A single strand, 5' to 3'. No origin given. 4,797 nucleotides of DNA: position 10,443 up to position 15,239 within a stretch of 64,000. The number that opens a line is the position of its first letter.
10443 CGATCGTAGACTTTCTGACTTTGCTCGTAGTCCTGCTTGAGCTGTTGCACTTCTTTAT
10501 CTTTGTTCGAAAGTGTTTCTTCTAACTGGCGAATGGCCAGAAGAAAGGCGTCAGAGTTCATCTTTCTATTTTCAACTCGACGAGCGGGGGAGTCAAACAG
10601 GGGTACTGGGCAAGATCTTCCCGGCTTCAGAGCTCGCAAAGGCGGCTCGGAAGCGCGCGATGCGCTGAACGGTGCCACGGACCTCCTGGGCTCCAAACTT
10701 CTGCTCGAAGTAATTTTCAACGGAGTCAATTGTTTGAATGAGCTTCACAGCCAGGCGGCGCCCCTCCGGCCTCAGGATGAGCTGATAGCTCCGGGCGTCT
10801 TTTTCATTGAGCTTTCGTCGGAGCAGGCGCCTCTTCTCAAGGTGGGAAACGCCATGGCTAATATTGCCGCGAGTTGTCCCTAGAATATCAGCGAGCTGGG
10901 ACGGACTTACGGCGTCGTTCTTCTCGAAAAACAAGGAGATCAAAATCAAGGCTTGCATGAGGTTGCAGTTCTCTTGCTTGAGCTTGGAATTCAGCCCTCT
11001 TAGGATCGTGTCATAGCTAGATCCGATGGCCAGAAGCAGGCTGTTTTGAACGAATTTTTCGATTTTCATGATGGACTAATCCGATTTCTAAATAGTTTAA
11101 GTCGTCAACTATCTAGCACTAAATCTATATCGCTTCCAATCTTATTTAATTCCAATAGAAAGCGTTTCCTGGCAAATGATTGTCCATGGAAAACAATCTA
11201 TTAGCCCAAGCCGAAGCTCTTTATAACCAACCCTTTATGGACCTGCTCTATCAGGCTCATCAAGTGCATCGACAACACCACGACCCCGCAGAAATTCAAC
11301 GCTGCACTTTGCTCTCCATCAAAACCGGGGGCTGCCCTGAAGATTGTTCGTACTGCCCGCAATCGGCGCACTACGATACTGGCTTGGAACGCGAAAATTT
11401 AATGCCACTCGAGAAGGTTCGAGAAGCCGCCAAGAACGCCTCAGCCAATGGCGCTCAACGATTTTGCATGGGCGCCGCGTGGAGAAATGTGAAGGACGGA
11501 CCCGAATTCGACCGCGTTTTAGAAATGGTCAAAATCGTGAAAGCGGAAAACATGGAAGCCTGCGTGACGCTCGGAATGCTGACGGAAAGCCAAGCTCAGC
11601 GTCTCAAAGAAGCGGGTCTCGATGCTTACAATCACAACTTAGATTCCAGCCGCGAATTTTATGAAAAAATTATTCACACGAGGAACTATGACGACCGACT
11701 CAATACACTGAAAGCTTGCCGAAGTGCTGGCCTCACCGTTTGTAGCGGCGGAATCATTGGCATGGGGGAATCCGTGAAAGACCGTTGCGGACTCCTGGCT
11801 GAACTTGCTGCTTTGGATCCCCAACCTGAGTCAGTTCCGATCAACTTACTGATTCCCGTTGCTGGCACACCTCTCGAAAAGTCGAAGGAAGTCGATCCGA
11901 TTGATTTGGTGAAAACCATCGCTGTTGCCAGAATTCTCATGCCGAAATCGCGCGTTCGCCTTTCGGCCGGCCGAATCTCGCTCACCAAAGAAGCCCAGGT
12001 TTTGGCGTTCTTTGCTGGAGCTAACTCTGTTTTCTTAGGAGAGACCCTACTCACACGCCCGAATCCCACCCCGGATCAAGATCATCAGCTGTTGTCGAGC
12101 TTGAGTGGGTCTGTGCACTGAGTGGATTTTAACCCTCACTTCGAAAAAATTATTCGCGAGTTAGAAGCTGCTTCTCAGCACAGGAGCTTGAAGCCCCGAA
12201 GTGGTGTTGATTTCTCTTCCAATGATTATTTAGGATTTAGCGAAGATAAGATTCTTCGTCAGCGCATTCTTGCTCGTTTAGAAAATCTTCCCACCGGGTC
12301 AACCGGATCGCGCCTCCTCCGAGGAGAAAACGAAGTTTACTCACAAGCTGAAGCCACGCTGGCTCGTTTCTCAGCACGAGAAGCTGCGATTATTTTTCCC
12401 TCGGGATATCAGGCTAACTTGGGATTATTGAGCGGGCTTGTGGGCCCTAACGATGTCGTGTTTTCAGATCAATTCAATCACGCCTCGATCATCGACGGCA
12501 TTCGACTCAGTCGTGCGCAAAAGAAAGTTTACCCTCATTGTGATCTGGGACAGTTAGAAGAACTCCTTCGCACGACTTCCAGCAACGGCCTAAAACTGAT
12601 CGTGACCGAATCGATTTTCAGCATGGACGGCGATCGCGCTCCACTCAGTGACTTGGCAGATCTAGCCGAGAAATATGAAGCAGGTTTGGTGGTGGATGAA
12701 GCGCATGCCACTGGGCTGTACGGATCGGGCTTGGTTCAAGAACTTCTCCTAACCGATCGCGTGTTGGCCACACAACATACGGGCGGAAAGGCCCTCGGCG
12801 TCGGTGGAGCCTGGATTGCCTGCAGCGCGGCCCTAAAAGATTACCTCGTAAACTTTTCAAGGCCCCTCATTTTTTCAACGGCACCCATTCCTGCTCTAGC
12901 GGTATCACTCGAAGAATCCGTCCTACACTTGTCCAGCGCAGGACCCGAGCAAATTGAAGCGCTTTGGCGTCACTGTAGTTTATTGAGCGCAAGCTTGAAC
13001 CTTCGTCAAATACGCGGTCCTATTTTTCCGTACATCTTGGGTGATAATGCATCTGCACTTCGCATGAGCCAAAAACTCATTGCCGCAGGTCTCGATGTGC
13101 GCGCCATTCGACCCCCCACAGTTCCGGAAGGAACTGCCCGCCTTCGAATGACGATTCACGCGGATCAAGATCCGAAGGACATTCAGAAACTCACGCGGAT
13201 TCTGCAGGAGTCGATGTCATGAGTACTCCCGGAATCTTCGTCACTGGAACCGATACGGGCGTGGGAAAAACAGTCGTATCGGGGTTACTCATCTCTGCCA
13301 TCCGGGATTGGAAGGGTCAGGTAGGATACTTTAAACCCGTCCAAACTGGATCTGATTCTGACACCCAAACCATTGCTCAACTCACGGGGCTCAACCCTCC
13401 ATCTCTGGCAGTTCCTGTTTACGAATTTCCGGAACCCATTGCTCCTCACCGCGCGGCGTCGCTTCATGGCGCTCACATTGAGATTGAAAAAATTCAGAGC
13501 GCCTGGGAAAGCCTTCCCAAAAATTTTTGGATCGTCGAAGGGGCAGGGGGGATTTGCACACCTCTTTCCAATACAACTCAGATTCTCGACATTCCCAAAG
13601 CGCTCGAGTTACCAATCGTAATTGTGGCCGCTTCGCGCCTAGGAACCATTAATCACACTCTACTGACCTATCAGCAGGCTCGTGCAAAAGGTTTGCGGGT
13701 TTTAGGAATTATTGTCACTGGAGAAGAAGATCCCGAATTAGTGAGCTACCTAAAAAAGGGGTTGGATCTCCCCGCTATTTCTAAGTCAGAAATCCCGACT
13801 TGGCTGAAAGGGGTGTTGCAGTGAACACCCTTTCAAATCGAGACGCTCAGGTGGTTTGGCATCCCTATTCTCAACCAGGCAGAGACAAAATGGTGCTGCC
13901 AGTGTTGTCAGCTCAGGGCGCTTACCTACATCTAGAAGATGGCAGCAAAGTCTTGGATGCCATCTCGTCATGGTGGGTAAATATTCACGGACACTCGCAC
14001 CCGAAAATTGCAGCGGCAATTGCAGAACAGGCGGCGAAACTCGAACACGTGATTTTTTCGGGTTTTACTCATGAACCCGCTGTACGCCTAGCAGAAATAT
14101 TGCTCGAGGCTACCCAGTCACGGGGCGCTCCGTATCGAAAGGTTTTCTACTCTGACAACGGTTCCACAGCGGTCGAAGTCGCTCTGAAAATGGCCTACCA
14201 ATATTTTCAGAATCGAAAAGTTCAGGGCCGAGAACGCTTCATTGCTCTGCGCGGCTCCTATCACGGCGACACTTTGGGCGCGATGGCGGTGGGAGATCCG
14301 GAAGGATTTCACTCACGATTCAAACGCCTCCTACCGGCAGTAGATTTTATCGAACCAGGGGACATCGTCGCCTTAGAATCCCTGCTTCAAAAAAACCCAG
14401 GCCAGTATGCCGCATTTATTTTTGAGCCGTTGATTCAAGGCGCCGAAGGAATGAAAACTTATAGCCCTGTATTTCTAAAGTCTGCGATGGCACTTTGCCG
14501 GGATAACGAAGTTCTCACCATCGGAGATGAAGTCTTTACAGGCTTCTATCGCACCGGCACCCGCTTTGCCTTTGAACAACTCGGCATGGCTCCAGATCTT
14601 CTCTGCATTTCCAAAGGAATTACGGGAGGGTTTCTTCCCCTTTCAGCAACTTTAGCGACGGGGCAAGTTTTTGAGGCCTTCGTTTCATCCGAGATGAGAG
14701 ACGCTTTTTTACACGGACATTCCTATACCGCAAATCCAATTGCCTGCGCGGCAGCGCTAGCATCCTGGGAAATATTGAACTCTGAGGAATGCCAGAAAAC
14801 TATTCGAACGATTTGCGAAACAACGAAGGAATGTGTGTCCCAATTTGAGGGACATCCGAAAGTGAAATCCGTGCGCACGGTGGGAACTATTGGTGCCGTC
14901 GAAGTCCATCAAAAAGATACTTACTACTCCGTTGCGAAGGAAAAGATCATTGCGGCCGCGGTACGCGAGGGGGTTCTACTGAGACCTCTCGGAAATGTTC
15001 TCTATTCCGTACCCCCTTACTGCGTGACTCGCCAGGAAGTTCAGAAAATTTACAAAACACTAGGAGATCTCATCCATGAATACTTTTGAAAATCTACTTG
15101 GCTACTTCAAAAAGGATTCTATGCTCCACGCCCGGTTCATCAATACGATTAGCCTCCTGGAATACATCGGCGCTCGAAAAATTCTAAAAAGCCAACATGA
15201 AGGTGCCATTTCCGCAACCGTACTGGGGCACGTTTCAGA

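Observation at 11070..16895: Biotin operon extended by a translationally coupled ferritin-like di-iron protein and a membrane metal-hydrolase: candidate pimelate-arm module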

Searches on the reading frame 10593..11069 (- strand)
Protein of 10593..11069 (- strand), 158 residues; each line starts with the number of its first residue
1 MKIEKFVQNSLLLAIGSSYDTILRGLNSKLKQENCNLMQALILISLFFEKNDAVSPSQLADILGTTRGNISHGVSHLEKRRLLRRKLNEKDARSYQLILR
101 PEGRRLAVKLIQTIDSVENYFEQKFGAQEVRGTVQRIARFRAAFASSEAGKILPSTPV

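Call 3: search_protein_families(library=pfam, proteins=[window:10593-11069:-], max_evalue=0.01)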
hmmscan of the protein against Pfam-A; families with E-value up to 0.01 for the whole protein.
window:10593-11069:- (158 aa): 7 families
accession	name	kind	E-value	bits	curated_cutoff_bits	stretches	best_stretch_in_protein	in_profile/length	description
PF12802.13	MarR_2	-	9.4e-09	35.8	27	1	49-94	17-61/61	MarR family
PF01047.28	MarR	-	6.9e-05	23.1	24.6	1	50-94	14-58/59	MarR family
PF13463.12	HTH_27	-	0.00059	20.5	22.2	1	39-99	5-64/68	Winged helix DNA-binding domain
PF13545.12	HTH_Crp_2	-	0.0011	19.3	27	1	55-85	24-55/70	Crp-like helix-turn-helix domain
PF13601.12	HTH_34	-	0.0015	19.1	27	1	47-110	9-72/80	Winged helix DNA-binding domain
PF12840.13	HTH_20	-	0.0054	17.1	27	1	49-84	14-49/51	Helix-turn-helix domain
PF04492.19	Phage_rep_O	-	0.0088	17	28.7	0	27-86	22-82/95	Bacteriophage replication protein O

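Call 4: search_protein_families(library=ncbifam, proteins=[window:10593-11069:-], max_evalue=0.01)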
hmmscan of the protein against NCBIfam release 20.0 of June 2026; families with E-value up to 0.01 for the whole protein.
window:10593-11069:- (158 aa): 8 families
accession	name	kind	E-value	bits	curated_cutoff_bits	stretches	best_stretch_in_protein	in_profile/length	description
NF053777.1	Saro0803TransReg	equivalog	4e-09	36.3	200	1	35-139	33-137/140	Saro_0803 family transcriptional regulator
NF045593.1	bilirub_TF_BilQ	equivalog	3.3e-08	33.3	125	1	33-128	24-119/135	bilirubin utilization transcriptional regulator BilQ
NF008122.0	PRK10870.1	equivalog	6e-08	32.6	157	1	22-111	40-129/176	transcriptional repressor MprA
TIGR02337.1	HpaR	equivalog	3.6e-06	26.8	121.2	1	47-130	36-119/130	homoprotocatechuate degradation operon regulator HpaR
NF052638.1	TransRegOhrRVib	equivalog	0.00027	20.7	200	1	7-111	7-109/141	transcriptional regulator OhrR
NF050133.1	TransRegFabT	equivalog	0.00092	19.5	200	1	50-106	40-96/138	fatty acid biosynthesis transcriptional regulator FabT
NF007491.0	PRK10086.1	equivalog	0.00099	18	316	1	50-135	28-108/313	DNA-binding transcriptional regulator DsdC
TIGR04472.1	reg_rSAM_mob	hypoth_equivalog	0.0031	17.5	240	1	21-141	15-133/141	radical SAM mobile pair system MarR family transcriptional regulator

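Call 88: find_related_loci(query=A3, collection=metagenome_contigs, flank=4000)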
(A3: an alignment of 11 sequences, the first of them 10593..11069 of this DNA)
Query A3 (158 aa) in metagenome_contigs; peptide patterns used: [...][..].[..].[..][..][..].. (x = any residue, [..] = any of these).
242 stretches matched a pattern; 4 encode a relative of the query (tblastn E <= 1e-3); 4 distinct loci.
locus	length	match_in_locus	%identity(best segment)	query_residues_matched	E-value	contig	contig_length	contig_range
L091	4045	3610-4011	40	1-134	1e-31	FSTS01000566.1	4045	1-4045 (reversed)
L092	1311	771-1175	33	1-135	2e-23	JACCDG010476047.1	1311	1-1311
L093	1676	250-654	33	1-135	2e-23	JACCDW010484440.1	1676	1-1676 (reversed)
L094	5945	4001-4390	35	2-131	1e-21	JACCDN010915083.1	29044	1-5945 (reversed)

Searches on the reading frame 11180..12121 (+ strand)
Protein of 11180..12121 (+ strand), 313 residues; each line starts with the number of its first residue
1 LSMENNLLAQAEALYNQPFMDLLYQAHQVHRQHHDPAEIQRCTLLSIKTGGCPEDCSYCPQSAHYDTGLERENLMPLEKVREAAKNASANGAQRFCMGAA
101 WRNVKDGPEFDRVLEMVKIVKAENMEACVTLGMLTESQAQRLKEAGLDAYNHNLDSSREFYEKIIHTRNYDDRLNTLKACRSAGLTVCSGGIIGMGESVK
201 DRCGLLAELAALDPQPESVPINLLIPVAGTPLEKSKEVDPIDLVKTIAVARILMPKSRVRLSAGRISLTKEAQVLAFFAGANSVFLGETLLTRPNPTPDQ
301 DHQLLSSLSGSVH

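Call 3: search_protein_families(library=pfam, proteins=[window:11180-12121:+], max_evalue=0.01)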
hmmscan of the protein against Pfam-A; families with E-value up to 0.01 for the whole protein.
window:11180-12121:+ (313 aa): 2 families
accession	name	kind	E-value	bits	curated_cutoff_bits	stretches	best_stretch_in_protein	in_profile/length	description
PF06968.18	BATS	-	2.4e-25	89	22.2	1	220-308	1-85/88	Biotin and Thiamin Synthesis associated domain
PF04055.27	Radical_SAM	-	8e-24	85.1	29.5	1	47-202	2-159/166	Radical SAM superfamily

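Call 4: search_protein_families(library=ncbifam, proteins=[window:11180-12121:+], max_evalue=0.01)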
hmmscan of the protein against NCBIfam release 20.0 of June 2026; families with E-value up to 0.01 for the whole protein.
window:11180-12121:+ (313 aa): 24 families
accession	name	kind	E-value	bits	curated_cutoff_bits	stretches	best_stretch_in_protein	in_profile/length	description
TIGR00433.2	bioB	equivalog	1e-117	392.8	225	1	9-308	6-304/307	biotin synthase BioB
NF006308.0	PRK08508.1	equivalog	4e-57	193.6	377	1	38-308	3-270/279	biotin synthase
TIGR03957.1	rSAM_HmdB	equivalog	1.6e-20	73.5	320.9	1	19-284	18-278/317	5,10-methenyltetrahydromethanopterin hydrogenase cofactor biosynthesis protein HmdB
TIGR03910.1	pyrrolys_PylB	equivalog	1.8e-19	69.9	348.2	1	38-259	53-273/347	methylornithine synthase PylB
NF053743.1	LipS2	equivalog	9.4e-14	51.5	270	1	49-261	30-238/292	LipS2 family lipoyl synthase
TIGR03956.1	rSAM_HydE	equivalog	2e-10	40.5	254.6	1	20-284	29-289/340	[FeFe] hydrogenase H-cluster radical SAM maturase HydE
NF053742.1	LipS1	equivalog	1.9e-09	37.5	230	1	40-261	5-219/268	LipS1 family lipoyl synthase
TIGR03550.1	F420_cofG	equivalog_domain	5.2e-09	35.7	213.35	1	51-257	13-238/322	7,8-didemethyl-8-hydroxy-5-deazariboflavin synthase CofG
NF001199.0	PRK00164.2-1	equivalog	1.5e-08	34.2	231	1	49-186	19-151/308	GTP 3',8-cyclase MoaA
TIGR02668.1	moaA_archaeal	equivalog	6.1e-08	32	325.25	1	49-186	17-149/303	GTP 3',8-cyclase MoaA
NF004884.0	PRK06245.1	equivalog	1.1e-07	31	209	1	49-282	22-268/340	7,8-didemethyl-8-hydroxy-5-deazariboflavin synthase subunit CofG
TIGR02351.2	thiH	equivalog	2.3e-07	30.2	380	1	51-263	82-297/364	2-iminoacetate synthase ThiH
NF004019.1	PRK05481.1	subfamily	4.8e-07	29.3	203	1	112-211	114-216/286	lipoyl synthase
TIGR03699.1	menaquin_MqnC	equivalog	8.1e-07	28.2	428.1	1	10-283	7-296/342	cyclic dehypoxanthinyl futalosine synthase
NF009544.0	PRK12928.1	subfamily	5e-06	26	210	1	136-213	159-238/300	lipoyl synthase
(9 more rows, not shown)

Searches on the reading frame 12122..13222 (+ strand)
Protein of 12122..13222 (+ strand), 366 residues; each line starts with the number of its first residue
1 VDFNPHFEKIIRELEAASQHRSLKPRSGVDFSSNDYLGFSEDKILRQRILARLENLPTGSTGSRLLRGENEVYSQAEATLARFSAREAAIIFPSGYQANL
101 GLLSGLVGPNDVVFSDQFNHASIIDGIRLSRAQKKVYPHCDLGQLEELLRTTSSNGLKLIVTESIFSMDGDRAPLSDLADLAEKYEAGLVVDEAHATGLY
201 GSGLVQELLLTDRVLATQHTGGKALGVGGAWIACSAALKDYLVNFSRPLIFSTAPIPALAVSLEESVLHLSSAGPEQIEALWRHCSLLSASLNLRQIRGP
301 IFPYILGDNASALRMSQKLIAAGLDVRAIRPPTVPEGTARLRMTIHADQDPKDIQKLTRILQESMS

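Call 3: search_protein_families(library=pfam, proteins=[window:12122-13222:+], max_evalue=0.01)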
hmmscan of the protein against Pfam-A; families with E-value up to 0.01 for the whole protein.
window:12122-13222:+ (366 aa): 2 families
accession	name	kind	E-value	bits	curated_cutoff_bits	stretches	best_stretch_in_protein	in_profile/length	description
PF00155.27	Aminotran_1_2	-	4.3e-50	171.4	19.7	1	29-358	4-358/361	Aminotransferase class I and II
PF01053.26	Cys_Met_Meta_PP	-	0.0087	15.1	27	0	67-237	48-217/381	Cys/Met metabolism PLP-dependent enzyme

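Call 4: search_protein_families(library=ncbifam, proteins=[window:12122-13222:+], max_evalue=0.01)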
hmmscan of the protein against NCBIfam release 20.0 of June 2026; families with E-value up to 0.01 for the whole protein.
window:12122-13222:+ (366 aa): 15 families
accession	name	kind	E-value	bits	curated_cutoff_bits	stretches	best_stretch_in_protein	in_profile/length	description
TIGR00858.1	bioF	equivalog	1.6e-108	362.7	426.45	1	19-361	14-364/365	8-amino-7-oxononanoate synthase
TIGR01825.1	gly_Cac_T_rel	subfamily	1.4e-79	267.5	535.4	1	11-356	17-370/385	BioF/Kbl family PLP-dependent acyltransferase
NF005394.0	PRK06939.1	equivalog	2.5e-77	260.3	460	1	24-359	40-385/397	glycine C-acetyltransferase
TIGR01821.1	5aminolev_synth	equivalog_domain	2e-64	218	338.55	1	16-363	35-392/402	5-aminolevulinate synthase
NF047600.1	SerpalmtaseCFB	equivalog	2.1e-64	217.7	640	1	23-357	40-381/395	serine palmitoyltransferase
NF047599.1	SerpalmtaseBetaP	equivalog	1.7e-62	211.4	500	1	22-363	39-388/394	serine palmitoyltransferase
TIGR01822.1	2am3keto_CoA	equivalog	1.3e-60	205.4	493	1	21-357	33-379/393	glycine C-acetyltransferase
NF005526.0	PRK07179.1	equivalog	2.9e-47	161.2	428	1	28-363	56-394/407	alpha-hydroxyketone-type quorum-sensing autoinducer synthase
NF047603.1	SerpalmtaseAlphaP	equivalog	7.3e-46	156.6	670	1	32-361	51-389/399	serine palmitoyltransferase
NF004608.1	PRK05937.1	equivalog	2.2e-43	148.5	399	1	28-363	4-344/366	8-amino-7-oxononanoate synthase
NF005697.0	PRK07505.1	subfamily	3.7e-29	101.5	342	1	20-365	42-399/405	hypothetical protein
NF000586.1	PRK00011.1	subfamily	0.00096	18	335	1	83-219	75-218/404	serine hydroxymethyltransferase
NF004627.0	PRK05968.1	subfamily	0.0041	16.1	508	1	67-208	59-199/389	hypothetical protein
NF005696.0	PRK07504.1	equivalog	0.0079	15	675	0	173-257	167-250/397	O-succinylhomoserine sulfhydrylase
NF005758.0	PRK07582.1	equivalog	0.0085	14.9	440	0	67-199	52-180/372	cystathionine gamma-lyase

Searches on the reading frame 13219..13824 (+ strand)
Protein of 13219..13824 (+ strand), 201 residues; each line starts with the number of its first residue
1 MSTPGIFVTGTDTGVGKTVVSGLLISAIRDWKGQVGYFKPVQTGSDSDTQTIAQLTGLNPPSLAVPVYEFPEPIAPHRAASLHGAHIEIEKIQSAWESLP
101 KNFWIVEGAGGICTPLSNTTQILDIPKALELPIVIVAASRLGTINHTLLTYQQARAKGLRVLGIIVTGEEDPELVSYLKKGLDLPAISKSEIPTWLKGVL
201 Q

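Call 3: search_protein_families(library=pfam, proteins=[window:13219-13824:+], max_evalue=0.01)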
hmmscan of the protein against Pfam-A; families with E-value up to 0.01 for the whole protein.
window:13219-13824:+ (201 aa): 2 families
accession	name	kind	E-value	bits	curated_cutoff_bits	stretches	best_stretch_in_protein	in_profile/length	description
PF13500.12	AAA_26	-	2.6e-46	158.4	27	1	5-184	2-182/198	AAA domain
PF01656.29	CbiA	-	5.6e-06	26.8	25.4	1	6-178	1-92/125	CobQ/CobB/MinD/ParA nucleotide binding domain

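Call 4: search_protein_families(library=ncbifam, proteins=[window:13219-13824:+], max_evalue=0.01)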
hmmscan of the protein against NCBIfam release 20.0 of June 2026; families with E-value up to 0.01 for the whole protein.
window:13219-13824:+ (201 aa): 3 families
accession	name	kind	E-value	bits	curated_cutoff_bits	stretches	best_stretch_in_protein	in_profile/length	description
TIGR00347.1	bioD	equivalog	1.4e-45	155.4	83.3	1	7-166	1-165/166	dethiobiotin synthase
NF004167.0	PRK05632.1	equivalog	2.9e-05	22.8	418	1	5-168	4-174/708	phosphate acetyltransferase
NF010471.0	PRK13896.1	equivalog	0.0098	14.9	693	0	5-46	3-41/433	cobyrinic acid a,c-diamide synthase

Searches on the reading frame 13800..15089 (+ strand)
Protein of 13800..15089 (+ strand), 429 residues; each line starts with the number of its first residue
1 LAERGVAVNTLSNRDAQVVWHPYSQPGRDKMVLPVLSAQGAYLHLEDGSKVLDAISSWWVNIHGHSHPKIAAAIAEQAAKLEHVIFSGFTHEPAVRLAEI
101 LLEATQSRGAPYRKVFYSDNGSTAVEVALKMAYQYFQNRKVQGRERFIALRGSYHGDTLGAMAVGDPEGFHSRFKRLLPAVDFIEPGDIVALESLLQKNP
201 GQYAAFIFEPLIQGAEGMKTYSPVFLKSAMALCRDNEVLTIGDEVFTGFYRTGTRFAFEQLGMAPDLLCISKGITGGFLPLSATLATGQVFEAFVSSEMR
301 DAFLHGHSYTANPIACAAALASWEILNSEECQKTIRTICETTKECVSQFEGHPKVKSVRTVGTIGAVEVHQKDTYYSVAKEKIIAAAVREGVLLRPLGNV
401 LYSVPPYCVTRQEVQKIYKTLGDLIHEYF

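Call 3: search_protein_families(library=pfam, proteins=[window:13800-15089:+], max_evalue=0.01)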
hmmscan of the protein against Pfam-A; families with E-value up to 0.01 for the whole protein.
window:13800-15089:+ (429 aa): 1 family
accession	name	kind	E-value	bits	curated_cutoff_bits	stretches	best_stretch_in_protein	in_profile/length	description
PF00202.27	Aminotran_3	-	1.2e-100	337.4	30.5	1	24-422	2-400/403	Aminotransferase class-III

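Call 4: search_protein_families(library=ncbifam, proteins=[window:13800-15089:+], max_evalue=0.01)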
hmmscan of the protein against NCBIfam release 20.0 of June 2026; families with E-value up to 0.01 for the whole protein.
window:13800-15089:+ (429 aa): 69 families (the best 25 are shown)
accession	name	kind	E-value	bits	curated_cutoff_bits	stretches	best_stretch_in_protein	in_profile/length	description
TIGR00508.1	bioA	equivalog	1.2e-156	521.5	405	1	19-425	1-418/419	adenosylmethionine--8-amino-7-oxononanoate transaminase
NF004624.0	PRK05964.1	equivalog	3.4e-155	516.8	494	1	9-425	4-422/427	adenosylmethionine--8-amino-7-oxononanoate transaminase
NF005443.0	PRK07030.1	equivalog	1.6e-116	389.6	729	1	10-419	6-438/451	adenosylmethionine--8-amino-7-oxononanoate transaminase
NF005940.0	PRK07986.1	equivalog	7e-111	370.8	625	1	15-426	9-422/429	adenosylmethionine--8-amino-7-oxononanoate transaminase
NF041821.1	daptide_amino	equivalog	1.4e-73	247.9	450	1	30-421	12-400/405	daptide-type RiPP biosynthesis aminotransferase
NF005683.0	PRK07481.1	subfamily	5e-73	246.6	575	2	197-423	212-445/453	hypothetical protein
NF002874.0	PRK03244.1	equivalog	1e-69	235.3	457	1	11-426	10-393/399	acetylornithine transaminase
NF005685.0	PRK07483.1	equivalog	6.9e-68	229.5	485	2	195-426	192-436/444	aspartate aminotransferase family protein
NF052567.1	OmAmTferAptACaul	equivalog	9.3e-68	228.9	500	1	20-427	6-430/431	omega-aminotransferase AptA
TIGR00707.1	argD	subfamily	7.3e-66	222.5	410.05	1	34-425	12-380/381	acetylornithine/succinylornithine family transaminase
NF005812.0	PRK07678.1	subfamily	8e-66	222.5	488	1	9-425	8-447/451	aminotransferase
NF005682.0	PRK07480.1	subfamily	9.1e-64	215.8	510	2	200-422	220-446/459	aminotransferase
NF005447.0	PRK07036.1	equivalog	9.3e-64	215.8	618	2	197-427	217-454/468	aminotransferase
NF002325.0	PRK01278.1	subfamily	2.4e-63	214.1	372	1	33-426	15-387/395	acetylornithine transaminase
NF004767.0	PRK06105.1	subfamily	2.6e-62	210.9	517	2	195-424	211-446/460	aminotransferase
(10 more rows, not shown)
